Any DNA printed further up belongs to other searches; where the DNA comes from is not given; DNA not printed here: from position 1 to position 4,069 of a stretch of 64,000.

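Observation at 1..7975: Five-gene operon ending in a PAAR-like/RHS toxin. Upstream are a coupled cytoplasmic gene, a TPR lipoprotein and a split DUF4331 pair. The toxin tip lies outside the window.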

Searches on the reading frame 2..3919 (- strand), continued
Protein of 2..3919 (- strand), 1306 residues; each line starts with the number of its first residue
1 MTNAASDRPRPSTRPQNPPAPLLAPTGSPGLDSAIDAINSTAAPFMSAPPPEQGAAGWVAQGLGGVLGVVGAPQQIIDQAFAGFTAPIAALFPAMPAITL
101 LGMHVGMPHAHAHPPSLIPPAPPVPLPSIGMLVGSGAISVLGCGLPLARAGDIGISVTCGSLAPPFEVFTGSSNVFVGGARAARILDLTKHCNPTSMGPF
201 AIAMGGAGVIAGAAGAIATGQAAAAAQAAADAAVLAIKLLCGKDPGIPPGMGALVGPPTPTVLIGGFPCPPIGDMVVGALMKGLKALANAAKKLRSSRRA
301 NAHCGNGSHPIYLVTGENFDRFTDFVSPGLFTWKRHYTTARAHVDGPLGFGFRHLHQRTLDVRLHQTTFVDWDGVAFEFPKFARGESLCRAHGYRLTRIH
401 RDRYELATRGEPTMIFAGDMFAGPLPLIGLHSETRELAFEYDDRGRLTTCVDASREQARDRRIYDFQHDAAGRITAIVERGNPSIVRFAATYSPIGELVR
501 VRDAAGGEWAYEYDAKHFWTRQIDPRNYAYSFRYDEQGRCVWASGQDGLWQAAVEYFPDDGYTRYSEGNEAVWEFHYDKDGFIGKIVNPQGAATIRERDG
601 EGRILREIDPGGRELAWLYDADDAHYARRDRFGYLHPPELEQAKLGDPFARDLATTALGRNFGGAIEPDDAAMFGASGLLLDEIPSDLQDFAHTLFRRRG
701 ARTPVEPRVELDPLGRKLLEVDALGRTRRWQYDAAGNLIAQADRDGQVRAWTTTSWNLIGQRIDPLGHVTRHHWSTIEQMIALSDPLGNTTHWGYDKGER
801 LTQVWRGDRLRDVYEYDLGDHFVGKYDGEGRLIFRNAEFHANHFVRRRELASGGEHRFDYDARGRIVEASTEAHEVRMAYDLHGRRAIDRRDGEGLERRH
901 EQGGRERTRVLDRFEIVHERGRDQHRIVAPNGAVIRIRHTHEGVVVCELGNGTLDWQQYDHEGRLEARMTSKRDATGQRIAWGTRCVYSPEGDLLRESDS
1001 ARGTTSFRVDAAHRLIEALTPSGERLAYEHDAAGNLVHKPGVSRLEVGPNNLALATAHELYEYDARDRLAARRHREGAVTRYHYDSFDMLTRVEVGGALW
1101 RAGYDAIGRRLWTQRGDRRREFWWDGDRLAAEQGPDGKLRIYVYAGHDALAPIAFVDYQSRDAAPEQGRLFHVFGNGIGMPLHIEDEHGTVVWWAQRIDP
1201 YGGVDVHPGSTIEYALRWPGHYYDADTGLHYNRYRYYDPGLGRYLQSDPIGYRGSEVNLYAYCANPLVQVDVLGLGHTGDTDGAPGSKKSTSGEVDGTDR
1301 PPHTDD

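Call 24: find_homologous_proteins(query=window:2-3919:-, max_evalue=1e-10)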
Query window:2-3919:- (1306 aa): 222 proteins with E <= 1e-10 among 8000 candidates; the best 120 are listed.
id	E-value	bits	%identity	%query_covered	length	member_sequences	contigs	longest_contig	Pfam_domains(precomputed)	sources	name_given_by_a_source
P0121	0.0e+0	3074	100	100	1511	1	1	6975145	PF14431.13,PF05593.20,PF05488.19,PF25023.2,PF20148.5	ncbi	ncbi:RHS repeat-associated core domain-containing protein [Nannocystaceae bacterium ST9]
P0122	0.0e+0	2421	78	100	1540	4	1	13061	PF05593.20,PF05488.19,PF25023.2,PF20148.5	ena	-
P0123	0.0e+0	2209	74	97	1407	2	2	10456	PF05593.20,PF05488.19,PF25023.2,PF20148.5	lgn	-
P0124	0.0e+0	2195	72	98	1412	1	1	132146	PF05593.20,PF05488.19,PF25023.2,PF20148.5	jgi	jgi:RHS repeat-associated protein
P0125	0.0e+0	1885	65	97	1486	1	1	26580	PF05593.20,PF05488.19,PF25023.2,PF20148.5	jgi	jgi:RHS repeat-associated protein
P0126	0.0e+0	1865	63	99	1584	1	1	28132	PF05593.20,PF05488.19,PF25023.2,PF20148.5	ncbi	-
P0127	0.0e+0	1859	64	98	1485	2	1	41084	PF14431.13,PF05593.20,PF05488.19,PF25023.2,PF20148.5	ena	-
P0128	0.0e+0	1850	63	100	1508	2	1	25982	PF14431.13,PF05593.20,PF05488.19,PF25023.2,PF20148.5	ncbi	-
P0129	0.0e+0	1842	63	100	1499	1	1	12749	PF14431.13,PF05593.20,PF05488.19,PF25023.2,PF20148.5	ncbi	-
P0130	0.0e+0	1791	62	98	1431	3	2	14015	PF05593.20,PF15526.12,PF05488.19,PF25023.2,PF20148.5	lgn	-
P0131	0.0e+0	1787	62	99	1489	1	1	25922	PF05593.20,PF25023.2,PF20148.5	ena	-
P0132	0.0e+0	1739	61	98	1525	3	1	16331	PF14431.13,PF05593.20,PF05488.19,PF25023.2,PF20148.5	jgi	jgi:RHS repeat-associated protein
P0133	0.0e+0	1710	60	97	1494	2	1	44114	PF05593.20,PF05488.19,PF25023.2,PF20148.5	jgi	-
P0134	0.0e+0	1655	59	99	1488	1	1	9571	PF05593.20,PF05488.19,PF25023.2,PF20148.5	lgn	-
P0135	0.0e+0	1653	57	98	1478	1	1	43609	PF05593.20,PF05488.19,PF25023.2,PF20148.5,PF13930.13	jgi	jgi:RHS repeat-associated protein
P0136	0.0e+0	1648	57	99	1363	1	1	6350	PF05593.20,PF15526.12,PF05488.19,PF25023.2,PF20148.5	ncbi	-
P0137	0.0e+0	1645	58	98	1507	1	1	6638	PF05593.20,PF05488.19,PF25023.2,PF20148.5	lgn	-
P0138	0.0e+0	1636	58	99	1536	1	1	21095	PF05593.20,PF05488.19,PF25023.2,PF20148.5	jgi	jgi:RHS repeat-associated protein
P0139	0.0e+0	1635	57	100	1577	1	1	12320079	PF05593.20,PF05488.19,PF25023.2,PF20148.5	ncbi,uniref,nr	ncbi:RHS repeat-associated core domain-containing protein [Polyangium aurulentum]|uniref:RHS repeat-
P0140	0.0e+0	1626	57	98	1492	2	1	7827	PF05593.20,PF05488.19,PF25023.2,PF20148.5,PF13930.13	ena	-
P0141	0.0e+0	1617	59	96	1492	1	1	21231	PF05593.20,PF05488.19,PF25023.2,PF20148.5,PF24120.2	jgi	jgi:RHS repeat-associated protein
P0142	0.0e+0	1600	56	99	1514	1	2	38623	PF05593.20,PF05488.19,PF25023.2,PF20148.5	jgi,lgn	jgi:RHS repeat-associated protein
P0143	0.0e+0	1594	56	98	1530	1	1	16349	PF14431.13,PF05593.20,PF05488.19,PF25023.2,PF20148.5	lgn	-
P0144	0.0e+0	1584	61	90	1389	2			PF05593.20,PF05488.19,PF25023.2,PF20148.5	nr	nr:RHS repeat-associated core domain-containing protein [Pseudenhygromyxa sp. WMMC2535]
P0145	0.0e+0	1571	55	98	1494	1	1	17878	PF05593.20,PF05488.19,PF25023.2,PF20148.5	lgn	-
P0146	0.0e+0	1569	56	97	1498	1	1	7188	PF14431.13,PF05593.20,PF05488.19,PF25023.2,PF20148.5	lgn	-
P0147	0.0e+0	1567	56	99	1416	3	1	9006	PF14410.13,PF05593.20,PF05488.19,PF25023.2,PF20148.5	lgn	-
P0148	0.0e+0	1555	55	99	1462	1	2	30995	PF05593.20,PF05488.19,PF14414.13,PF12639.14,PF25023.2,PF20148.5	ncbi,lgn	-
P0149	0.0e+0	1538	55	97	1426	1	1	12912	PF05593.20,PF05488.19,PF25023.2,PF20148.5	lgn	-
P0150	0.0e+0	1533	55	98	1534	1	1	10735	PF05593.20,PF05488.19,PF25023.2,PF20148.5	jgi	jgi:RHS repeat-associated protein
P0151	0.0e+0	1523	55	99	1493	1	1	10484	PF05593.20,PF05488.19,PF25023.2,PF20148.5,PF03527.21,PF13930.13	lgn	-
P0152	0.0e+0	1523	53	99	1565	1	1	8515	PF15538.13,PF05593.20,PF05488.19,PF25023.2,PF20148.5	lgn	-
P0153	0.0e+0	1518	55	98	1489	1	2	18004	PF05593.20,PF05488.19,PF25023.2,PF20148.5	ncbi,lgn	-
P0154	0.0e+0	1515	53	98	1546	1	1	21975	PF05593.20,PF05488.19,PF25023.2,PF20148.5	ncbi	-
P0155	0.0e+0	1512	54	96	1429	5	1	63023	PF05593.20,PF05488.19,PF25023.2,PF20148.5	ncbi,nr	ncbi:MAG: PAAR domain-containing protein [Deltaproteobacteria bacterium]|nr:PAAR domain-containing p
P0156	0.0e+0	1495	55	96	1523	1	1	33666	PF05593.20,PF05488.19,PF25023.2,PF20148.5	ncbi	-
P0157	0.0e+0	1488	54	98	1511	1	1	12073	PF14891.13,PF05593.20,PF05488.19,PF25023.2,PF20148.5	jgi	jgi:RHS repeat-associated protein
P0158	0.0e+0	1477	53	99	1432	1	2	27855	PF05593.20,PF05488.19,PF25023.2,PF20148.5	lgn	-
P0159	0.0e+0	1458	52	99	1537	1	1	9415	PF15538.13,PF05593.20,PF05488.19,PF25023.2,PF20148.5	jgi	jgi:RHS repeat-associated protein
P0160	0.0e+0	1448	52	98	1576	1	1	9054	PF05593.20,PF05488.19,PF25023.2,PF20148.5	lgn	-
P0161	0.0e+0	1444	54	95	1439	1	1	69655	PF05593.20,PF05488.19,PF25023.2,PF20148.5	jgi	jgi:RHS repeat-associated protein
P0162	0.0e+0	1434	51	97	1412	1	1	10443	PF05593.20,PF05488.19,PF25023.2,PF20148.5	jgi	jgi:RHS repeat-associated protein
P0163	0.0e+0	1432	52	98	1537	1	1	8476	PF05593.20,PF05488.19,PF25023.2,PF20148.5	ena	-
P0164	0.0e+0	1431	53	96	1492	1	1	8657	PF05593.20,PF05488.19,PF25023.2,PF20148.5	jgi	jgi:RHS repeat-associated protein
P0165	0.0e+0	1429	53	96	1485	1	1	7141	PF05593.20,PF05488.19,PF25023.2,PF20148.5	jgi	jgi:RHS repeat-associated protein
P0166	0.0e+0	1405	53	96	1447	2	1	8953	PF15538.13,PF05593.20,PF05488.19,PF25023.2,PF20148.5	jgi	jgi:RHS repeat-associated protein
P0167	0.0e+0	1394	51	98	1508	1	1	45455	PF05593.20,PF05488.19,PF25023.2,PF20148.5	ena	-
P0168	0.0e+0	1388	52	96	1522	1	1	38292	PF05593.20,PF05488.19,PF25023.2,PF20148.5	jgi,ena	-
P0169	0.0e+0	1381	58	83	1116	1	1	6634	PF05593.20,PF05488.19,PF25023.2,PF20148.5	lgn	-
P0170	0.0e+0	1365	50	96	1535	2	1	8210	PF05593.20,PF05488.19,PF25023.2,PF20148.5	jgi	jgi:RHS repeat-associated protein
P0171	0.0e+0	1361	50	98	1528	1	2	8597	PF05593.20,PF05488.19,PF25023.2,PF20148.5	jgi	jgi:RHS repeat-associated protein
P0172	0.0e+0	1320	48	98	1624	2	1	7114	PF15538.13,PF05593.20,PF05488.19,PF25023.2,PF20148.5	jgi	jgi:RHS repeat-associated protein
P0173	0.0e+0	1315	48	100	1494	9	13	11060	PF14410.13,PF05593.20,PF05488.19,PF25023.2,PF20148.5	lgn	-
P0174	0.0e+0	1312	48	96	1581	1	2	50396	PF05593.20,PF05488.19,PF25023.2,PF20148.5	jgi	jgi:RHS repeat-associated protein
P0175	0.0e+0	1302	50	97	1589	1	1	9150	PF15538.13,PF05593.20,PF05488.19,PF25023.2,PF20148.5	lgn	-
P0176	0.0e+0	1283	48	97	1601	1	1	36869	PF05593.20,PF05488.19,PF25023.2,PF20148.5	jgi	jgi:RHS repeat-associated protein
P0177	0.0e+0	1275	47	99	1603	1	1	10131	PF05593.20,PF05488.19,PF25023.2,PF20148.5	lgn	-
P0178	0.0e+0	1272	55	83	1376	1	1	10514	PF05593.20,PF25023.2,PF20148.5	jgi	-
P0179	0.0e+0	1271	47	99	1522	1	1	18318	PF05593.20,PF05488.19,PF25023.2,PF20148.5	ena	-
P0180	0.0e+0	1267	46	98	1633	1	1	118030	PF05593.20,PF05488.19,PF25023.2,PF20148.5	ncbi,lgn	ncbi:MAG: RHS repeat-associated core domain-containing protein [Myxococcota bacterium]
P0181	0.0e+0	1256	46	99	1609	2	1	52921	PF05593.20,PF05488.19,PF25023.2,PF20148.5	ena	-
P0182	0.0e+0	1243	52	88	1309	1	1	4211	PF05593.20,PF05488.19,PF25023.2,PF20148.5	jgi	jgi:RHS repeat-associated protein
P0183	0.0e+0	1241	48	97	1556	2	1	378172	PF05593.20,PF05488.19,PF25023.2,PF20148.5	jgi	jgi:RHS repeat-associated protein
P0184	0.0e+0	1223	47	94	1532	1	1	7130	PF05593.20,PF05488.19,PF25023.2,PF20148.5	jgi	-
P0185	0.0e+0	1219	46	96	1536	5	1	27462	PF05593.20,PF05488.19,PF25023.2,PF20148.5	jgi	jgi:RHS repeat-associated protein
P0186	0.0e+0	1210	46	98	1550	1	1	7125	PF05593.20,PF05488.19,PF25023.2,PF20148.5,PF13930.13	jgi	jgi:RHS repeat-associated protein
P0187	0.0e+0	1190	45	99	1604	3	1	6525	PF15538.13,PF05593.20,PF05488.19,PF25023.2,PF20148.5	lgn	-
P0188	0.0e+0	1189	46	99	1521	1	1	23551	PF05593.20,PF05488.19,PF25023.2,PF20148.5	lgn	-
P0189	0.0e+0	1188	45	97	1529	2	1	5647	PF15538.13,PF05593.20,PF05488.19,PF25023.2,PF20148.5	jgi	jgi:RHS repeat-associated protein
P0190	0.0e+0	1173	58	70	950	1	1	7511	PF05593.20,PF05488.19,PF25023.2,PF20148.5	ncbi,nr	ncbi:MAG TPA: DUF6531 domain-containing protein, partial [Nannocystaceae bacterium]|nr:DUF6531 domai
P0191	0.0e+0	1155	53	79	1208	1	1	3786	PF05593.20,PF25023.2,PF20148.5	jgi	jgi:RHS repeat-associated protein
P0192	0.0e+0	1137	65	58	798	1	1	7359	PF05593.20,PF17941.8,PF25023.2,PF20148.5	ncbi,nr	ncbi:MAG: hypothetical protein HC927_01820, partial [Deltaproteobacteria bacterium]|nr:hypothetical 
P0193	0.0e+0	1125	48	83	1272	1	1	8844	PF05593.20,PF15605.12,PF25023.2,PF20148.5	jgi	jgi:RHS repeat-associated protein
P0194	0.0e+0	1079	42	98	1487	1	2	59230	PF05593.20,PF25023.2,PF20148.5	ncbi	-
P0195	0.0e+0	1072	62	60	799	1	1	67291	PF05593.20,PF05488.19,PF25023.2,PF20148.5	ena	-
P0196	1.5e-294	998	42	99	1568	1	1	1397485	PF05593.20,PF25023.2,PF20148.5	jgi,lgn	-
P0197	3.6e-294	997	42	99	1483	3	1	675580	PF14431.13,PF05593.20,PF25023.2,PF20148.5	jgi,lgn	jgi:RHS repeat-associated protein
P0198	1.7e-286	972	41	99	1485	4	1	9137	PF14431.13,PF05593.20,PF25023.2,PF20148.5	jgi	-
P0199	2.0e-283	962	42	99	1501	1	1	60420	PF14431.13,PF05593.20,PF25023.2,PF20148.5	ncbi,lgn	-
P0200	2.4e-283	961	41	98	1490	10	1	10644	PF14431.13,PF05593.20,PF25023.2,PF20148.5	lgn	-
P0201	4.5e-282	957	40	97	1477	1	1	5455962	PF05593.20,PF05488.19,PF25023.2,PF20148.5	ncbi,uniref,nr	ncbi:RHS repeat-associated core domain-containing protein [Eleftheria terrae]|uniref:RHS repeat-asso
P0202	1.0e-281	956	41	99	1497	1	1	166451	PF05593.20,PF25023.2,PF20148.5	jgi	jgi:RHS repeat-associated protein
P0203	5.9e-281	953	41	99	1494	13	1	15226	PF14431.13,PF05593.20,PF25023.2,PF20148.5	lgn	-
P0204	7.7e-281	953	41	97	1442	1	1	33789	PF05593.20,PF25023.2,PF20148.5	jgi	jgi:RHS repeat-associated protein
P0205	5.8e-280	950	41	99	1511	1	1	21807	PF14431.13,PF05593.20,PF25023.2,PF20148.5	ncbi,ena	-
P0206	3.3e-278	944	40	98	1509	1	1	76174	PF05593.20,PF05488.19,PF25023.2,PF20148.5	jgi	jgi:RHS repeat-associated protein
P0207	7.3e-278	943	40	98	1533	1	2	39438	PF05593.20,PF25023.2,PF20148.5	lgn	-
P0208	4.1e-276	937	40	99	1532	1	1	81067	PF14431.13,PF05593.20,PF05488.19,PF25023.2,PF20148.5,PF03527.21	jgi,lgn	-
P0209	4.9e-275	934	40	98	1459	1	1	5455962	PF14410.13,PF05593.20,PF05488.19,PF25023.2,PF20148.5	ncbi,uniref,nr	ncbi:RHS repeat-associated core domain-containing protein [Eleftheria terrae]|uniref:RHS repeat-asso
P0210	8.4e-274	930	39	93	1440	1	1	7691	PF05593.20,PF05488.19,PF25023.2,PF20148.5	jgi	jgi:RHS repeat-associated protein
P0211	3.5e-271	921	39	99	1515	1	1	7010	PF05593.20,PF05488.19,PF25023.2,PF20148.5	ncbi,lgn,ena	-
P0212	1.2e-268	913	39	98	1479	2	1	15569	PF05593.20,PF25023.2,PF20148.5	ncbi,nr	ncbi:MAG: hypothetical protein JKY37_27400 [Nannocystaceae bacterium]|nr:hypothetical protein [Nanno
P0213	1.5e-262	893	38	98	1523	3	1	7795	PF05593.20,PF14441.13,PF05488.19,PF25023.2,PF20148.5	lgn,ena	-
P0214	2.5e-261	888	40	96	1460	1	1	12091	PF05593.20,PF05488.19,PF25023.2,PF20148.5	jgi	jgi:RHS repeat-associated protein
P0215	3.2e-261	888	45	73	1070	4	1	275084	PF05593.20,PF05488.19,PF25023.2,PF20148.5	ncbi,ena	-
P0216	4.4e-261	888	38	99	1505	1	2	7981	PF05593.20,PF05488.19,PF15604.12,PF25023.2,PF20148.5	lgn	-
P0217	6.3e-261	887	40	80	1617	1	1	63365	PF05593.20,PF05488.19,PF25023.2,PF20148.5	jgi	jgi:RHS repeat-associated protein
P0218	1.2e-259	883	39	96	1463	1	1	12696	PF05593.20,PF05488.19,PF25023.2,PF20148.5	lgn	-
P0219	7.5e-257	874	58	50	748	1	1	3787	PF05593.20,PF05488.19,PF25023.2,PF20148.5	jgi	jgi:YD repeat-containing protein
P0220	2.6e-256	872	40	97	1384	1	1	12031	PF05593.20,PF05488.19,PF25023.2,PF20148.5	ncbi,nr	ncbi:MAG TPA: RHS repeat-associated core domain-containing protein, partial [Polyangiaceae bacterium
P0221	2.7e-256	872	38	97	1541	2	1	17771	PF14431.13,PF05593.20,PF05488.19,PF25023.2,PF20148.5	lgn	-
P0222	4.8e-256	871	39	80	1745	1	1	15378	PF05593.20,PF05488.19,PF25023.2,PF20148.5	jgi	jgi:RHS repeat-associated protein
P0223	7.4e-256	870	38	99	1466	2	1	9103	PF05593.20,PF05488.19,PF25023.2,PF20148.5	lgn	-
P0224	6.4e-255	867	39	96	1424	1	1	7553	PF05593.20,PF05488.19,PF25023.2,PF20148.5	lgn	-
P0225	3.8e-254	865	39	98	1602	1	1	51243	PF05593.20,PF05488.19,PF25023.2,PF20148.5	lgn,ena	-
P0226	7.9e-254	864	37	98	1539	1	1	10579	PF05593.20,PF05488.19,PF25023.2,PF20148.5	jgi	jgi:RHS repeat-associated protein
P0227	3.5e-252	858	39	96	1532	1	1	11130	PF05593.20,PF05488.19,PF25023.2,PF20148.5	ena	-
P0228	4.6e-252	858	38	98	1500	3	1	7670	PF05593.20,PF05488.19,PF25023.2,PF20148.5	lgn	-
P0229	7.0e-252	857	39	80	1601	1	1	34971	PF14891.13,PF05593.20,PF05488.19,PF25023.2,PF20148.5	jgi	jgi:RHS repeat-associated protein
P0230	8.2e-252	857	38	100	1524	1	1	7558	PF05593.20,PF05488.19,PF25023.2,PF20148.5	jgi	jgi:RHS repeat-associated protein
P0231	4.5e-251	854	39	98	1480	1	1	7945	PF05593.20,PF05488.19,PF25023.2,PF20148.5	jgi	jgi:RHS repeat-associated protein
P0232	4.8e-251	854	39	98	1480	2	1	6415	PF05593.20,PF05488.19,PF25023.2,PF20148.5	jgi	jgi:RHS repeat-associated protein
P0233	7.8e-251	854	37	98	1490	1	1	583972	PF05593.20,PF05488.19,PF25023.2,PF20148.5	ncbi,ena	-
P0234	5.9e-248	844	38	96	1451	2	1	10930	PF05593.20,PF05488.19,PF25023.2,PF20148.5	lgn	-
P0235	2.0e-247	842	39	95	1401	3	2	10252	PF05593.20,PF05488.19,PF25023.2,PF20148.5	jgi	jgi:RHS repeat-associated protein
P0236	1.1e-246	840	38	96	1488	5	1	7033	PF05593.20,PF05488.19,PF25023.2,PF20148.5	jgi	jgi:RHS repeat-associated protein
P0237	5.6e-246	838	39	98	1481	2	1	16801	PF05593.20,PF05488.19,PF25023.2,PF20148.5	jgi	jgi:RHS repeat-associated protein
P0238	1.8e-245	836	37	98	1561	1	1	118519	PF05593.20,PF05488.19,PF25023.2,PF20148.5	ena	-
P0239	3.9e-245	835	38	98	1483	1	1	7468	PF05593.20,PF05488.19,PF25023.2,PF20148.5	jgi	jgi:RHS repeat-associated protein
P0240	4.1e-245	835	38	98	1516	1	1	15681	PF05593.20,PF05488.19,PF25023.2,PF20148.5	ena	-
